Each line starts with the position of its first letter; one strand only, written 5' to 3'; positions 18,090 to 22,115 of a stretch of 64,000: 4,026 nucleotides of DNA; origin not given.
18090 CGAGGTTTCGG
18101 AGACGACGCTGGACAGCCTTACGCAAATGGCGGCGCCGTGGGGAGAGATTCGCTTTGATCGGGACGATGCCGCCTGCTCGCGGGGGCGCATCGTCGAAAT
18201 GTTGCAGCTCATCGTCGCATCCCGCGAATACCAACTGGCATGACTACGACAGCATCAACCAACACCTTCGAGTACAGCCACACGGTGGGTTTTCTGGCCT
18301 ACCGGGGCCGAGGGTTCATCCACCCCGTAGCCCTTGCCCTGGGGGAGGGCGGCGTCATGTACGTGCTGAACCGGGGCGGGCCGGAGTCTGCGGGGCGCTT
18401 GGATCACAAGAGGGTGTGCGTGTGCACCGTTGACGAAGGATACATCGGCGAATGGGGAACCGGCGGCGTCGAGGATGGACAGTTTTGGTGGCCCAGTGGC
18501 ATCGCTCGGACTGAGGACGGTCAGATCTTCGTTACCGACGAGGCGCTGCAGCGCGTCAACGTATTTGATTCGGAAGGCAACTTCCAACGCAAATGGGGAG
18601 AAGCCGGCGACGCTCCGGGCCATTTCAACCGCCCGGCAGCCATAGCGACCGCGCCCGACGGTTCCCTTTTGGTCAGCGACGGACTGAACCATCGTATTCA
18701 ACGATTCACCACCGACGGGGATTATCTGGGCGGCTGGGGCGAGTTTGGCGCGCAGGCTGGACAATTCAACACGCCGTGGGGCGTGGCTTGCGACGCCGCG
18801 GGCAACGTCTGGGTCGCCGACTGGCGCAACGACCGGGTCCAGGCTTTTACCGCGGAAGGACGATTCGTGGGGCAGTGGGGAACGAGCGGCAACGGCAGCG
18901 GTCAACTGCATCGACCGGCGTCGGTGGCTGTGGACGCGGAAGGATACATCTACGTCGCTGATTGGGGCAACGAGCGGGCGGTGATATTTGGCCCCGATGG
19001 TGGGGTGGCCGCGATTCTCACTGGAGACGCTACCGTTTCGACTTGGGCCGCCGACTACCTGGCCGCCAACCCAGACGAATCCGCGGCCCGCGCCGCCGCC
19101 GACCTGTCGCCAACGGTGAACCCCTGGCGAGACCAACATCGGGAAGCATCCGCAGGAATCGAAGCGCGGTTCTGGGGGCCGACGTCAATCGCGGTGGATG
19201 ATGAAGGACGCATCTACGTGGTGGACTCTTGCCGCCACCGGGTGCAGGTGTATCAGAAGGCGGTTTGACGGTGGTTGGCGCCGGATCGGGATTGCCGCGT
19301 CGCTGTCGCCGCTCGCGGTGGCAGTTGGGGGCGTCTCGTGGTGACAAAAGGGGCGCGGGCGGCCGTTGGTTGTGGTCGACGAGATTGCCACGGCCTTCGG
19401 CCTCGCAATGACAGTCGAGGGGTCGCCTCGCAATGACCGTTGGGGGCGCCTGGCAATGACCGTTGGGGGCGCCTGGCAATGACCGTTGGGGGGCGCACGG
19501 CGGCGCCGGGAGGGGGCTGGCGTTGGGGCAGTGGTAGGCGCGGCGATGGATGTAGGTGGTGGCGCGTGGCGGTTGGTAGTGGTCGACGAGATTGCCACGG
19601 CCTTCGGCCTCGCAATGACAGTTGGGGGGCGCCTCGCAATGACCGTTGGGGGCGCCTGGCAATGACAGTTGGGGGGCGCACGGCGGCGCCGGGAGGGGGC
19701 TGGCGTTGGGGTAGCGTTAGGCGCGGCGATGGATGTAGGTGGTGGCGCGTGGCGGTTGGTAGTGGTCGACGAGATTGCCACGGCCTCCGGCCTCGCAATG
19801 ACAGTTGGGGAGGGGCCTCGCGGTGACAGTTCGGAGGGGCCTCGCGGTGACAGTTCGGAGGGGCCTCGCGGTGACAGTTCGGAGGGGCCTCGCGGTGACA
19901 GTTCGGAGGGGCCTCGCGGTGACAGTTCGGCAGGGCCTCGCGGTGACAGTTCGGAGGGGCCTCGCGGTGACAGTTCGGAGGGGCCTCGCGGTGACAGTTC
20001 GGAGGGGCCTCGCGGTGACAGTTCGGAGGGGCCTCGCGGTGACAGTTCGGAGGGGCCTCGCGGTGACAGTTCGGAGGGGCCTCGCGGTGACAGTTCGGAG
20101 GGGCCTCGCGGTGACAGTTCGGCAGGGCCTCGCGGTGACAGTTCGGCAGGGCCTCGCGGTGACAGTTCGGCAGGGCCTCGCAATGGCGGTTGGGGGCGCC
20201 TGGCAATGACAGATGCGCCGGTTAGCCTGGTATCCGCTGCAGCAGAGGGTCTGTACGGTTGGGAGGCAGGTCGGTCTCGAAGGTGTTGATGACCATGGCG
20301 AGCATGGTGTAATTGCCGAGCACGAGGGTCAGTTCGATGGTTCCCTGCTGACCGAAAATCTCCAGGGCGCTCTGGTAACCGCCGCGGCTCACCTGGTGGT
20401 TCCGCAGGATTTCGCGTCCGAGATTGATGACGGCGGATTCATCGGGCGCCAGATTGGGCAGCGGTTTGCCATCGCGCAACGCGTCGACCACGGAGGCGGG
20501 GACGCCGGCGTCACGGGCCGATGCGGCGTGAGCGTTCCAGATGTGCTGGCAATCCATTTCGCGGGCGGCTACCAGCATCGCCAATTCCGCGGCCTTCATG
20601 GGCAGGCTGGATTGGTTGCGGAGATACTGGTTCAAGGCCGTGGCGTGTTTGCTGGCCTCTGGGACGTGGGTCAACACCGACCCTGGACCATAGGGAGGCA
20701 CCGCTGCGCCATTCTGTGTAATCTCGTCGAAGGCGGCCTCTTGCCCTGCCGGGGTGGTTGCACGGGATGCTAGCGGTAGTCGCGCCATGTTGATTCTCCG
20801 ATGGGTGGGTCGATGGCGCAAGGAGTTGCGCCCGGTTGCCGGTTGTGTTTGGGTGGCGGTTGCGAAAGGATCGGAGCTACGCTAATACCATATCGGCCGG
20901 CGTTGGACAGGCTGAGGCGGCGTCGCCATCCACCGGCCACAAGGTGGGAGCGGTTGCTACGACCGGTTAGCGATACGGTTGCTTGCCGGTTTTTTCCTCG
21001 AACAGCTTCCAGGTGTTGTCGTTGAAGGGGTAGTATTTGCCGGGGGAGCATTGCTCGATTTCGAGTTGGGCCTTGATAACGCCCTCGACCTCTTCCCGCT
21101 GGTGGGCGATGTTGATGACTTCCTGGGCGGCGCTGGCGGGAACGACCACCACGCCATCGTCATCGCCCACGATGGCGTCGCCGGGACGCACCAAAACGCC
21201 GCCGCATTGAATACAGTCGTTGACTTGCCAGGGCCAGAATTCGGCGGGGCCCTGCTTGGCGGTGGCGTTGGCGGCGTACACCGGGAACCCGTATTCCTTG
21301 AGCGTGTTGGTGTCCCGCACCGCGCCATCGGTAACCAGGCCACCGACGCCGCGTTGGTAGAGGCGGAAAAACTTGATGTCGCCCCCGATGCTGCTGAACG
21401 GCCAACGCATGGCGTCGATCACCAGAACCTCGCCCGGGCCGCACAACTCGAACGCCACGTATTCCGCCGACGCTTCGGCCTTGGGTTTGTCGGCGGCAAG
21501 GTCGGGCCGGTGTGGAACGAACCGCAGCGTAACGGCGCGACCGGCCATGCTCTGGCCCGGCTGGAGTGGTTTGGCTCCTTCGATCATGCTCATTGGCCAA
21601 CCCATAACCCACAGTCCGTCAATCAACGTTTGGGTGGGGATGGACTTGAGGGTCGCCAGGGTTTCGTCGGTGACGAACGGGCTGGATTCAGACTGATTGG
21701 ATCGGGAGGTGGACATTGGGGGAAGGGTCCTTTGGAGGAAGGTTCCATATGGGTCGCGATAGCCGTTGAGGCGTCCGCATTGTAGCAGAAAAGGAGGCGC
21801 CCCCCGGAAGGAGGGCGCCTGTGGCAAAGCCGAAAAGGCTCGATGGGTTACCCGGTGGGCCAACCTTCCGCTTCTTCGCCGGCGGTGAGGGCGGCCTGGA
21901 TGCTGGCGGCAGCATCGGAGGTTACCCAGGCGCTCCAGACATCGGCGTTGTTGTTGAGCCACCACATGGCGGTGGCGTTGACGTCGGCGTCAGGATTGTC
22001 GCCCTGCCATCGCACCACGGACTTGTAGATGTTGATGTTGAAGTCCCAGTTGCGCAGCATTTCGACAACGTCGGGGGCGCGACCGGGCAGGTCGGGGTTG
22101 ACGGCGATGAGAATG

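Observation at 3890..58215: One modular hairpin-repeat family fills eight intergenic regions (~5 kb, ~8% of the window)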

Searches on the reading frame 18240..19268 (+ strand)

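Call 17: search_protein_families(library=pfam, proteins=[window:18240-19268:+])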
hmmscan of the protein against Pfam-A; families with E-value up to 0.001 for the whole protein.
window:18240-19268:+ (342 aa): 10 families
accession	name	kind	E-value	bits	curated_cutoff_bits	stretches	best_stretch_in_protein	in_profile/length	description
PF01436.27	NHL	-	7e-35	117.8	20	3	311-338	1-28/28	NHL repeat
PF08450.18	SGL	-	5.6e-14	52.8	26.3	1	93-213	96-220/246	SMP-30/Gluconolactonase/LRE-like region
PF17170.10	DUF5128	-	1.3e-12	48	22.9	2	92-157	52-118/321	6-bladed beta-propeller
PF25021.1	TEN_NHL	-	1.5e-12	47.6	27.1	0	304-334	134-164/357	Teneurin NHL domain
PF24684.1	Vgb_lyase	-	1.1e-08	34.7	50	1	85-208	15-128/290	Virginiamycin B lyase family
PF06739.17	SBBP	-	2.8e-06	27.6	20.5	0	314-328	15-29/38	Beta-propeller repeat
PF02393.21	US22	-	7.6e-06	26.4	35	0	171-200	72-102/124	US22 like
PF13449.12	Phytase-like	-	1.3e-05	25.7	27.6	0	87-119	72-104/284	Esterase-like activity of phytase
PF07494.17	Reg_prop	-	0.00026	21.3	20.4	0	177-195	5-23/24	Two component regulator propeller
PF20067.5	SSL_N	-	0.00056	20.1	18.9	0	222-240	19-37/46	Strictosidine synthase-like, N-terminal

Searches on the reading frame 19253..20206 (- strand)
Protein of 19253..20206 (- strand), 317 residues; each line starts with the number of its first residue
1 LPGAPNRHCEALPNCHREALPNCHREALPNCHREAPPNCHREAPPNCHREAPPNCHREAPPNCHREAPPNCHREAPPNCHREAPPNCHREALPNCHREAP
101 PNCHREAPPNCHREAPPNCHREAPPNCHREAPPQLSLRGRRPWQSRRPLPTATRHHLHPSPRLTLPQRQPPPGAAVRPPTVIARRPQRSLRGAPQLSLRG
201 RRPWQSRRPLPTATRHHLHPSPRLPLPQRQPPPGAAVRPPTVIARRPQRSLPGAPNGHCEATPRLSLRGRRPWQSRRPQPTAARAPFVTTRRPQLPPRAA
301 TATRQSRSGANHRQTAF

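Call 36: search_protein_families(library=pfam, proteins=[window:19253-20206:-], max_evalue=1)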
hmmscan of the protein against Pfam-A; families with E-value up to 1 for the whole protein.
window:19253-20206:- (317 aa): 2 families
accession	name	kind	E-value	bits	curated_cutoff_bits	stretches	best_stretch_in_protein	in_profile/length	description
PF02389.20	Cornifin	-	0.0012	19.4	34.8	2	55-151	25-121/135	Cornifin (SPRR) family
PF16783.10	FANCM-MHF_bd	-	0.0016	18.9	25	0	127-156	49-77/117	FANCM to MHF binding domain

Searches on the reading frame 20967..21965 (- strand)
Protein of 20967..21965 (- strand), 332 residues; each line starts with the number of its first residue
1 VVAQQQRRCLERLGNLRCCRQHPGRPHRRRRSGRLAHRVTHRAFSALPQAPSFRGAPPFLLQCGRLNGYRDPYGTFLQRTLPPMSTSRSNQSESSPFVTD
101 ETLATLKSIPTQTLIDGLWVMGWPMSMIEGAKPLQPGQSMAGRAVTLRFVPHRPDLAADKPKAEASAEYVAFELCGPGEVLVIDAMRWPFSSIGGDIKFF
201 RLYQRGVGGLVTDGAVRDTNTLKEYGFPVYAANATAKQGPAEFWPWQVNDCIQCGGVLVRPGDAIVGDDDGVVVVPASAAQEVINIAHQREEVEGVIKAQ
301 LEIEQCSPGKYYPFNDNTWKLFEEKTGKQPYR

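Call 93: search_protein_families(library=pfam, proteins=[window:20967-21965:-], max_evalue=0.00001)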
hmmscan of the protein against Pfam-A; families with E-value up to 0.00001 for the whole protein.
window:20967-21965:- (332 aa): 1 family
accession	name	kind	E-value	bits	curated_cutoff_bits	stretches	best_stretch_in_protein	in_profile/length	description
PF03737.21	RraA-like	-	3e-30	105.9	24.5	1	113-274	3-152/152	Aldolase/RraA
